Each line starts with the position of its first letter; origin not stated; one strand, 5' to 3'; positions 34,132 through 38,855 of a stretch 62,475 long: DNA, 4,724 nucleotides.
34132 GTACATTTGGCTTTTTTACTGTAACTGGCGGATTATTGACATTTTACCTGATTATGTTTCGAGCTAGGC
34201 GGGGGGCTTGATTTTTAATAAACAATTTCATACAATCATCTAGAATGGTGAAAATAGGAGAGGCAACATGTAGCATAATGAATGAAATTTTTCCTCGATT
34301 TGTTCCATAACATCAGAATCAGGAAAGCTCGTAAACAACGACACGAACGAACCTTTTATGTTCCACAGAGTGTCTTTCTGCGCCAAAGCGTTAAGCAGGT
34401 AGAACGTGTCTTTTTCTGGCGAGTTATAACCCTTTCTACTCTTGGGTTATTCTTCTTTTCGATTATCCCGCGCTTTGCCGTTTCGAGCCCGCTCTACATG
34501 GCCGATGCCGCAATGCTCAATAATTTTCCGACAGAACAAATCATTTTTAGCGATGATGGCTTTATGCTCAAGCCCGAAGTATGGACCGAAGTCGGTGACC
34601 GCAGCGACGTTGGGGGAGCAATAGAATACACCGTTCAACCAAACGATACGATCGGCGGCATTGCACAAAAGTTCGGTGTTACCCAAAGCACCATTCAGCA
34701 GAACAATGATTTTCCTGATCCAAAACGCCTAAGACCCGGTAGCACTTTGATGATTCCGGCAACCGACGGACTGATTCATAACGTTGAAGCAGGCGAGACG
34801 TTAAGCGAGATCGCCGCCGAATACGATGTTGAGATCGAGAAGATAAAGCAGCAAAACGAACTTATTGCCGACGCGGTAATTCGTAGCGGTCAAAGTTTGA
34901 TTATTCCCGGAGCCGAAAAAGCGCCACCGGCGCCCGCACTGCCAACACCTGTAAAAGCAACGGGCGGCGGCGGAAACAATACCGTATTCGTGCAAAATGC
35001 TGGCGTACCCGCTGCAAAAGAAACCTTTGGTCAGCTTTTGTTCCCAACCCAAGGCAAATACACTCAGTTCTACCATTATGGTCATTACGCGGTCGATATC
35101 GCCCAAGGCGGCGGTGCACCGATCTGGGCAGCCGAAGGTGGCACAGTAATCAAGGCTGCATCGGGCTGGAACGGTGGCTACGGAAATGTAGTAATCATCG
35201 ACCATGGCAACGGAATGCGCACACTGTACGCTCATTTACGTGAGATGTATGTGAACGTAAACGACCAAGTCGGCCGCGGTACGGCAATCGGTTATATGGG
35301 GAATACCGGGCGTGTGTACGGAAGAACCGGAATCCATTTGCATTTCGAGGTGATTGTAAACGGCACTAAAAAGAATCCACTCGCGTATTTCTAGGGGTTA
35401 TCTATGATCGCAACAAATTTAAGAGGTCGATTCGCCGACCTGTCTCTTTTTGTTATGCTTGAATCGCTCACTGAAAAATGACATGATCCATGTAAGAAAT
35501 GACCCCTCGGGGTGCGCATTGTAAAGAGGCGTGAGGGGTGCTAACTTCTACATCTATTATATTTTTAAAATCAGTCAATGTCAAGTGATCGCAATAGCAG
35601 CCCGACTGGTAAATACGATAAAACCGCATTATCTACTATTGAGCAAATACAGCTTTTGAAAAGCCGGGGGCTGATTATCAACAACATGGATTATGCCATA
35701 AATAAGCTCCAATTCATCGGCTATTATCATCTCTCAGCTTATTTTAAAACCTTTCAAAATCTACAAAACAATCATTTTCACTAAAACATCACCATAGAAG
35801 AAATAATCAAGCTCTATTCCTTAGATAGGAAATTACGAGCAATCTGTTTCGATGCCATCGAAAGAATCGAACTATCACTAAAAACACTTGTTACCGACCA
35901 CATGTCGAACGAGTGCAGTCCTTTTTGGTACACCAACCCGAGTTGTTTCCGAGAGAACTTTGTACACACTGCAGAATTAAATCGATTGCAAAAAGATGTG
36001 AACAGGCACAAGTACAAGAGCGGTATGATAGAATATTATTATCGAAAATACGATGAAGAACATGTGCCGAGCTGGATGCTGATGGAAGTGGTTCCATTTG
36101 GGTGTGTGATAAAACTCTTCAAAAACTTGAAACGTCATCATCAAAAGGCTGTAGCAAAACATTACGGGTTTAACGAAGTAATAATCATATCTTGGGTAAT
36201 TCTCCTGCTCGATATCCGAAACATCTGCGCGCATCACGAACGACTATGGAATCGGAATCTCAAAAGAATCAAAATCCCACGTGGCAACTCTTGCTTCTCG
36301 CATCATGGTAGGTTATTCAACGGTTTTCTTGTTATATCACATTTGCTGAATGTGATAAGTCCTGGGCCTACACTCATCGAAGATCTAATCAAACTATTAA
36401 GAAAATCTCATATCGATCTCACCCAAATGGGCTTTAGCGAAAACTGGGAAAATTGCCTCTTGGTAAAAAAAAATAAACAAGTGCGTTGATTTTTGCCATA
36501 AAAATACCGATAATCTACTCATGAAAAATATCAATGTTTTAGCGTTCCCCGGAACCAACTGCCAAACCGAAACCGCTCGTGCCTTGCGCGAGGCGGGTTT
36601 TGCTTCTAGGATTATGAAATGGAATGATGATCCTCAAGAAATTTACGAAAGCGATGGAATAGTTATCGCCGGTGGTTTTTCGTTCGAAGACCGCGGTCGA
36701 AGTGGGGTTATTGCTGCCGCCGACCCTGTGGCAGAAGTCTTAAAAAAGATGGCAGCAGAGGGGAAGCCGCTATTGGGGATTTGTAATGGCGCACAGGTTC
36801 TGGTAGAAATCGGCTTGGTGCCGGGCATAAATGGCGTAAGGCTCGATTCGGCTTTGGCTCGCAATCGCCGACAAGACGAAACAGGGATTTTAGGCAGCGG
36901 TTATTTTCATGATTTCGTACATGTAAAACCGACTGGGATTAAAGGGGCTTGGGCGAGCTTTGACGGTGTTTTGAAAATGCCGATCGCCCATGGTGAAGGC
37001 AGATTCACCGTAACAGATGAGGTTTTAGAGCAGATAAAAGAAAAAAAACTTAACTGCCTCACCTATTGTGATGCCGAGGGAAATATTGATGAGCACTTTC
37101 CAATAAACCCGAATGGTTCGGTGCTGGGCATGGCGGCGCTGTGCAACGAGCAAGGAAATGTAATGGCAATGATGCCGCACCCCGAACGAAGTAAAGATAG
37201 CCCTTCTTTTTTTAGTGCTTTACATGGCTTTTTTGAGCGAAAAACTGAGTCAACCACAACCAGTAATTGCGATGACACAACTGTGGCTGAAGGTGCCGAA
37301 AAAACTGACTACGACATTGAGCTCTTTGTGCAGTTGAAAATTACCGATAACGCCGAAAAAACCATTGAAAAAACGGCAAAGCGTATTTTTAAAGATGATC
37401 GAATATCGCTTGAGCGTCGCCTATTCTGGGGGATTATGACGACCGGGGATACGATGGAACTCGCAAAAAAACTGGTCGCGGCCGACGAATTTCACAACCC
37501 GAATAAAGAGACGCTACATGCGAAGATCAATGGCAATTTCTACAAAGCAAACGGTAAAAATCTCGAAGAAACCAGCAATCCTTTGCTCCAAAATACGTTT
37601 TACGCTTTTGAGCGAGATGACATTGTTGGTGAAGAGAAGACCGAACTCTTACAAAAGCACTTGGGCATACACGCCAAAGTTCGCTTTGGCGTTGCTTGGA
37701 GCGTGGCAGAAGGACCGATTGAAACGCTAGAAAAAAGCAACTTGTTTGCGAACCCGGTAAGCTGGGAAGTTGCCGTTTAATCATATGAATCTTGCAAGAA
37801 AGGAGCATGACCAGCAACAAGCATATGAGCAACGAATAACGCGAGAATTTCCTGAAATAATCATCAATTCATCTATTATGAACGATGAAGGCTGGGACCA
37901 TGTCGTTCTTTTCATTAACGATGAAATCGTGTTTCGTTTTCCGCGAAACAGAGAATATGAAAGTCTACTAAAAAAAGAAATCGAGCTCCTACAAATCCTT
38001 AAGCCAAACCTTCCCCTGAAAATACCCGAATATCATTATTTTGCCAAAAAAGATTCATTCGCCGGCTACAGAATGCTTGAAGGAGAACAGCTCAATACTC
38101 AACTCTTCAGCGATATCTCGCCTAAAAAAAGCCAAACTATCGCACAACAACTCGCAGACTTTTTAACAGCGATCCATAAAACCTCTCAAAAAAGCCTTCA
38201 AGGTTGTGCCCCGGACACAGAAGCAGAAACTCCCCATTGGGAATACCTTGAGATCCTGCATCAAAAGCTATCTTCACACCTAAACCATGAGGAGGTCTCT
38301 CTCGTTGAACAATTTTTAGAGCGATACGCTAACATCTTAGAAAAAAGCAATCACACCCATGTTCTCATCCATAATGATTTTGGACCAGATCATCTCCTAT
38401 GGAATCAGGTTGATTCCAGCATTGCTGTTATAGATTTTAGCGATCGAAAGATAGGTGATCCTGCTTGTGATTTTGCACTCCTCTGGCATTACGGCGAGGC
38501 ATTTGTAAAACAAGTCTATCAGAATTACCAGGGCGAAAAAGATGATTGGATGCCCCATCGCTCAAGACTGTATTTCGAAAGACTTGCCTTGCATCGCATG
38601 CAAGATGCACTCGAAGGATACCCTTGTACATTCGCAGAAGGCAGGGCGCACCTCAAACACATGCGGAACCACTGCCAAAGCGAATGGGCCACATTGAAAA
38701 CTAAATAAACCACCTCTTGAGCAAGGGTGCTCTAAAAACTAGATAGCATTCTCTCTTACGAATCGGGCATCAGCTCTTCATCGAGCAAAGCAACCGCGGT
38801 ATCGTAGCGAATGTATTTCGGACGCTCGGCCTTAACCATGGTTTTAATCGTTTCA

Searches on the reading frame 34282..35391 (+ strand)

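Call 87: search_protein_families(library=pfam, proteins=[window:34282-35391:+], max_evalue=0.00001)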
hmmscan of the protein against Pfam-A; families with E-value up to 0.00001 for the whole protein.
window:34282-35391:+ (370 aa): 4 families
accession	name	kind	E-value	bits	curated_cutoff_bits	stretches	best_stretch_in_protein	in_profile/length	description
PF01551.29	Peptidase_M23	-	4.4e-28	97.8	28.7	1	267-366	2-96/96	Peptidase family M23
PF01476.26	LysM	-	4.3e-24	84.6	20.9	2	116-159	1-43/43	LysM domain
PF23473.1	LysM3_LYK4_5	-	3.1e-09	37.2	29.3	0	116-159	5-47/48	LYK4/5 LysM3 domain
PF23446.1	LysM1_NFP_LYK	-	5.9e-07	30.7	36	0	116-161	8-56/60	NFP/LYK LysM1 domain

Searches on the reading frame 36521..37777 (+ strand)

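Call 87: search_protein_families(library=pfam, proteins=[window:36521-37777:+], max_evalue=0.00001)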
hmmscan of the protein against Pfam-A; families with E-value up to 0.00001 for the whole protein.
window:36521-37777:+ (419 aa): 2 families
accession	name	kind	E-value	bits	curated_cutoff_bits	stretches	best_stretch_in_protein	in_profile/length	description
PF13507.12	GATase_5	-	4.1e-45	154.3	27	1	3-225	3-230/260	CobB/CobQ-like glutamine amidotransferase domain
PF00117.34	GATase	-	2e-09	37.8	22.8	1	18-96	13-87/190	Glutamine amidotransferase class-I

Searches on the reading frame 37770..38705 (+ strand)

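Call 87: search_protein_families(library=pfam, proteins=[window:37770-38705:+], max_evalue=0.00001)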
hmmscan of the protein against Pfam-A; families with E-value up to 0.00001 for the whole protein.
window:37770-38705:+ (312 aa): 1 family
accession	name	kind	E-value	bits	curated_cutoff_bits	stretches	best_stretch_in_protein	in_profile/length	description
PF01636.29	APH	-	2.3e-29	103.3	23.2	1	40-260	7-231/239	Phosphotransferase enzyme family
